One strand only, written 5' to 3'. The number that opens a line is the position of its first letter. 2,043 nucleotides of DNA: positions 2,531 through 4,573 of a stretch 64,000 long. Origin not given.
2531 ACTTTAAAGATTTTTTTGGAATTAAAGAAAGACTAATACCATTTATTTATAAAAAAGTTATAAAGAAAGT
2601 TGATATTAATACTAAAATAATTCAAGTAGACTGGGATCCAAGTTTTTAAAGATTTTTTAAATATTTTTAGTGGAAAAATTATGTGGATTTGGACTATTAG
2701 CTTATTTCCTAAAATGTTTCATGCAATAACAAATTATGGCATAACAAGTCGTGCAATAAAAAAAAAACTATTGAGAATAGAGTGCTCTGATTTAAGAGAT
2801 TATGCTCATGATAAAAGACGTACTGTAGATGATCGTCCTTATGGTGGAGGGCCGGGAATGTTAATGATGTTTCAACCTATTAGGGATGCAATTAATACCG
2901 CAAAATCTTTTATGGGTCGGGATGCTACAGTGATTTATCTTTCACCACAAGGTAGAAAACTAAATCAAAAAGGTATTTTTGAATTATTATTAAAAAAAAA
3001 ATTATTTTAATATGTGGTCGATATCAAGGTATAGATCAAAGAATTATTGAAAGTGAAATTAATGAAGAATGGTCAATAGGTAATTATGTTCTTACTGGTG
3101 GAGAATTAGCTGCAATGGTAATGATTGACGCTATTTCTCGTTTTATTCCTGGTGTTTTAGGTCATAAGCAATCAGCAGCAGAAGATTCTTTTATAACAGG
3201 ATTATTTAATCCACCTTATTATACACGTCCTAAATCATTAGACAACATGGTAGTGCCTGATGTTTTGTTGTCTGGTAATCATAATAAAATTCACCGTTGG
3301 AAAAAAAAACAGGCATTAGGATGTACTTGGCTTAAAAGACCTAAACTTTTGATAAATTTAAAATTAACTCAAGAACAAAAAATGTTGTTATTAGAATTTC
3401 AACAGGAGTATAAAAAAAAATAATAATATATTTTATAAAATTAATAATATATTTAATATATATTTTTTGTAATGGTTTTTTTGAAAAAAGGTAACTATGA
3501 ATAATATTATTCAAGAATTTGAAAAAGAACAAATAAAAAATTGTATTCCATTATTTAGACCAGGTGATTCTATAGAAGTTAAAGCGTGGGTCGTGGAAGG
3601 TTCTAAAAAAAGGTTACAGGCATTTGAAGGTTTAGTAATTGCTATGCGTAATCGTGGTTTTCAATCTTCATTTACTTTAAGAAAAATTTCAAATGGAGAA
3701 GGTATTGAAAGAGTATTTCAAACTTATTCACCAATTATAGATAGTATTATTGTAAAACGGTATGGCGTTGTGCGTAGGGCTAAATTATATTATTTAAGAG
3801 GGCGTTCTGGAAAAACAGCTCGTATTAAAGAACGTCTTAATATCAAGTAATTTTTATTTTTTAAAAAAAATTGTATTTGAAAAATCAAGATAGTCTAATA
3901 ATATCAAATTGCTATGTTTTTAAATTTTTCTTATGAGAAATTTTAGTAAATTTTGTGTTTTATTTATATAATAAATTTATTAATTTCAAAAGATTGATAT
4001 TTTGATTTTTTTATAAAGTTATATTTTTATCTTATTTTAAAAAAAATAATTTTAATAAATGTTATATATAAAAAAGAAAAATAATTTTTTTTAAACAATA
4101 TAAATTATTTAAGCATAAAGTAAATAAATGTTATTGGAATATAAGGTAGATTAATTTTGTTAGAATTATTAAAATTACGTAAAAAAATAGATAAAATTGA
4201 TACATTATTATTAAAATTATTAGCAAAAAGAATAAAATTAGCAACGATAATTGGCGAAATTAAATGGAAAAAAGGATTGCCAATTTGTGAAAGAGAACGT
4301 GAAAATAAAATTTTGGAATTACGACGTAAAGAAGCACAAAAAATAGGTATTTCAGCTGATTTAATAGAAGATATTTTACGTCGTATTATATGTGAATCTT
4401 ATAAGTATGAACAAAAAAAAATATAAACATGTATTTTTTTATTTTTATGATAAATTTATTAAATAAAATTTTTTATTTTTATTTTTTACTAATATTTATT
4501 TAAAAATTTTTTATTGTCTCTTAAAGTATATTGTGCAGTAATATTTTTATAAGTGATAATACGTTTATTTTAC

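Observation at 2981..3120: Essential trmD is split at an A10 tract, with conserved sequence continuing in the other frame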

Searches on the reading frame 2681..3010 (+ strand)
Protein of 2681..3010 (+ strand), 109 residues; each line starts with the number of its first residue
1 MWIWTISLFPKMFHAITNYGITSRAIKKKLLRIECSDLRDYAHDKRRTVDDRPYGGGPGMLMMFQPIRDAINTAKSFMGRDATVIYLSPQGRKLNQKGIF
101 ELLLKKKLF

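Call 6: search_protein_families(library=pfam, proteins=[window:2681-3007:+])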
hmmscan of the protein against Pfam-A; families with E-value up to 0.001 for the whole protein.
seq(109 aa): 1 family
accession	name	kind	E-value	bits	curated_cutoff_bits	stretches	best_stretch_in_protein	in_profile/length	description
PF01746.26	tRNA_m1G_MT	-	3.5e-18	66.5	27.3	1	23-108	2-84/195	tRNA (Guanine-1)-methyltransferase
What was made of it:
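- On TrmD, tRNA (guanine37-N1)-methyltransferase (SPOUT, PF01746 / TIGR00088): Each half alone matches only its own part of the profile (call 6).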

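Call 12: find_encoding_contigs(protein=window:2681-3010:+, flank=3000, max_places=10)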
Protein window:2681-3010:+ (109 aa): no gene with exactly this product is on record in the collection.

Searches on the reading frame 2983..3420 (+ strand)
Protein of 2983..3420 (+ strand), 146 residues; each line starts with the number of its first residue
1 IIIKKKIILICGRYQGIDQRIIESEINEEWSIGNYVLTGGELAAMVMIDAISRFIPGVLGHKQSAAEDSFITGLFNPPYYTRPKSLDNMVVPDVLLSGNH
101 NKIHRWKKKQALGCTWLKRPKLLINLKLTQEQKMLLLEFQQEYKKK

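Call 6: search_protein_families(library=pfam, proteins=[window:2983-3420:+])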
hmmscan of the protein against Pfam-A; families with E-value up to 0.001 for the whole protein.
seq(146 aa): 1 family
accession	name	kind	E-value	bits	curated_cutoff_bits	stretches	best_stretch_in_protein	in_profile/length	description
PF01746.26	tRNA_m1G_MT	-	5e-37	128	27.3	1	4-120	81-195/195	tRNA (Guanine-1)-methyltransferase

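Call 55: find_homologous_proteins(query=window:3001-3420:+, max_evalue=1e-30)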
Query seq(140 aa) (140 aa): 2608 proteins with E <= 1e-30 among 7032 candidates; the best 120 are listed.
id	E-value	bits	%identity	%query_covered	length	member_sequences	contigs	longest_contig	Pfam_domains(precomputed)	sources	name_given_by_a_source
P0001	5.9e-73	261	84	99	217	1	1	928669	PF01746.27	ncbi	-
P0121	3.5e-55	203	66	99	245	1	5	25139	PF01746.27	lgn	-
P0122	4.9e-52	193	62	99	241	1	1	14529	PF01746.27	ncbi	-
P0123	1.4e-51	192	63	100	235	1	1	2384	PF01746.27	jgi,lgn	-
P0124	2.2e-51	191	64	99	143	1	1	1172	PF01746.27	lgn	-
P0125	3.6e-51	190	61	99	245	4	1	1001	PF01746.27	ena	-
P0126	4.0e-51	190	60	99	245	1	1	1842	PF01746.27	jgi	jgi:tRNA (guanine37-N1)-methyltransferase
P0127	4.4e-51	190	62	99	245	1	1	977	PF01746.27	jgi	jgi:tRNA (guanine37-N1)-methyltransferase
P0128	7.8e-51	189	62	99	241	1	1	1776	PF01746.27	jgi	jgi:tRNA (guanine37-N1)-methyltransferase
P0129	8.4e-51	189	62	99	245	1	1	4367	PF01746.27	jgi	jgi:tRNA (guanine37-N1)-methyltransferase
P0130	1.4e-50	188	59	100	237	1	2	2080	PF01746.27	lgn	-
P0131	1.5e-50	188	60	100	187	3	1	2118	PF01746.27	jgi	-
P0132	1.8e-50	188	62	97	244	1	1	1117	PF01746.27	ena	-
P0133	2.3e-50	188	59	100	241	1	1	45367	PF01746.27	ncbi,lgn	-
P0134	3.0e-50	187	62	99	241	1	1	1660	PF01746.27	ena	-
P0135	6.5e-50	186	63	97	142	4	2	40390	PF01746.27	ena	-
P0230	6.9e-44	167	57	97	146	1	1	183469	PF01746.27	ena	-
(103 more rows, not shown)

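Call 56: find_encoding_contigs(protein=P0135, flank=1500, max_places=2)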
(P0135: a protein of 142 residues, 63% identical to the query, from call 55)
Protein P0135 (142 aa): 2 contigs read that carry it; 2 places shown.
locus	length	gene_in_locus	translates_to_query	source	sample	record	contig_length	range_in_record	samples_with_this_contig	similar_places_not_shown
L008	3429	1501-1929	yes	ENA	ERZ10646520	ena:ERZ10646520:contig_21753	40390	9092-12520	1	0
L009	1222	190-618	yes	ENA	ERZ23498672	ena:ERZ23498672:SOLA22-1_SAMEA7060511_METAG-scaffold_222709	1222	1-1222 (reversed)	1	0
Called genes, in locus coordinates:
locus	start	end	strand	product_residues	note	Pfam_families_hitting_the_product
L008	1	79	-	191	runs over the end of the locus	PF01812:5-FTHF_cyc-lig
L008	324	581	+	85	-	PF00886:Ribosomal_S16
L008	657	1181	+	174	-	PF01782:RimM, PF05239:PRC, PF24986:PRC_RimM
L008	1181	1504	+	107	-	PF01746:tRNA_m1G_MT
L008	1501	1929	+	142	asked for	PF01746:tRNA_m1G_MT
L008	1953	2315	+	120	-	PF01245:Ribosomal_L19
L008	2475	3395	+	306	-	PF02899:Phage_int_SAM_1, PF13495:Phage_int_SAM_4, PF00589:Phage_integrase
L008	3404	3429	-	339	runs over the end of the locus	PF00437:T2SSE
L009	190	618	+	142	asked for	PF01746:tRNA_m1G_MT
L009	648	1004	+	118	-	PF01245:Ribosomal_L19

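Call 57: find_encoding_contigs(protein=P0230, flank=1500, max_places=2)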
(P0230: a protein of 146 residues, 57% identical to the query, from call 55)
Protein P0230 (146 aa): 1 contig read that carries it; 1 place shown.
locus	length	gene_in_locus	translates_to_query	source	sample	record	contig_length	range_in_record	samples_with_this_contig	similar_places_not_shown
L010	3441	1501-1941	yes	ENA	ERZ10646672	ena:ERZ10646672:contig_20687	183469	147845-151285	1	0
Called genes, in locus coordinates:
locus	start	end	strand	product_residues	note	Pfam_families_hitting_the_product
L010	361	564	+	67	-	PF00886:Ribosomal_S16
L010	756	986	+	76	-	PF01782:RimM (weak)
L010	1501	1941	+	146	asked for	PF01746:tRNA_m1G_MT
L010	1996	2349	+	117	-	PF01245:Ribosomal_L19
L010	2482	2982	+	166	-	PF02899:Phage_int_SAM_1, PF00589:Phage_integrase (weak)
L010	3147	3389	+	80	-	PF00589:Phage_integrase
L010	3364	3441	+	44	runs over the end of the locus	-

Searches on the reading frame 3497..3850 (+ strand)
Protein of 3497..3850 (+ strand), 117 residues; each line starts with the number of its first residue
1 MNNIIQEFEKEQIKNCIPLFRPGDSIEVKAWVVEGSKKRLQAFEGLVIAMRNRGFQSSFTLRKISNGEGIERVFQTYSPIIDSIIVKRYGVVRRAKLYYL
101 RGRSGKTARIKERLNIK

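Call 13: find_encoding_contigs(protein=window:3497-3850:+, flank=3000, max_places=10)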
Protein window:3497-3850:+ (117 aa): no gene with exactly this product is on record in the collection.
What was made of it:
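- Tried and rejected: Exact-protein look-ups of the 109-aa ORF and of RplS found nothing (calls 12, 13).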

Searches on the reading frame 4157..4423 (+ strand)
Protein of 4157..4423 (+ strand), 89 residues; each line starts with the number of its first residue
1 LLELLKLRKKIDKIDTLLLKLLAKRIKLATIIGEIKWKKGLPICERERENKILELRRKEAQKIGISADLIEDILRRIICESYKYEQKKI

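Call 46: search_protein_families(library=ncbifam, proteins=[window:4157-4423:+])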
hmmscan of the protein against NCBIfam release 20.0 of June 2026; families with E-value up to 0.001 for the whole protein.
seq(89 aa): 20 families
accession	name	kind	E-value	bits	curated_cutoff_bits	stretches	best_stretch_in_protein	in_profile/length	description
TIGR01799.1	CM_T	equivalog_domain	2.6e-28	98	95.9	1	5-85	2-82/83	chorismate mutase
NF008400.0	PRK11199.1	equivalog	2e-27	96.1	273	1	3-88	4-89/374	bifunctional chorismate mutase/prephenate dehydrogenase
TIGR01791.2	CM_archaeal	equivalog_domain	3.3e-16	59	66.95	1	6-81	3-78/83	chorismate mutase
NF004925.0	PRK06285.1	equivalog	9.4e-14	51.3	77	1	3-89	8-93/99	chorismate mutase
NF006691.0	PRK09239.1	equivalog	4.6e-12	46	120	1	3-86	11-94/108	chorismate mutase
TIGR01805.1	CM_mono_grmpos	equivalog_domain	2.4e-11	43.7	71.2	1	6-79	3-75/81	chorismate mutase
TIGR01795.1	CM_mono_cladeE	equivalog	8.6e-11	42.3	107.55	1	3-87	4-88/94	chorismate mutase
TIGR01803.1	CM-like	subfamily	4.9e-10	39.4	73.35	1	6-81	3-78/82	chorismate mutase family protein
TIGR01808.1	CM_M_hiGC-arch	equivalog_domain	5.3e-10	39.3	52.15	1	3-74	1-69/74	chorismate mutase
NF007910.0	PRK10622.1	equivalog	7.2e-10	38.3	577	1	3-83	6-86/386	bifunctional chorismate mutase/prephenate dehydratase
TIGR01806.1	CM_mono2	equivalog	4.9e-09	36.3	74.15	1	18-78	9-69/114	gamma subclass chorismate mutase AroQ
TIGR01807.1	CM_P2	equivalog_domain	7.9e-09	35.7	69.55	1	4-77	1-75/76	chorismate mutase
TIGR01797.1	CM_P_1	equivalog_domain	1.1e-08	35.1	73.7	1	4-82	1-79/83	chorismate mutase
NF009239.0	PRK12595.1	equivalog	3e-08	33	279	1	3-86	5-87/360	bifunctional 3-deoxy-7-phosphoheptulonate synthase/chorismate mutase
NF006741.0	PRK09269.1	equivalog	3.2e-08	33.5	158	1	16-75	35-94/194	chorismate mutase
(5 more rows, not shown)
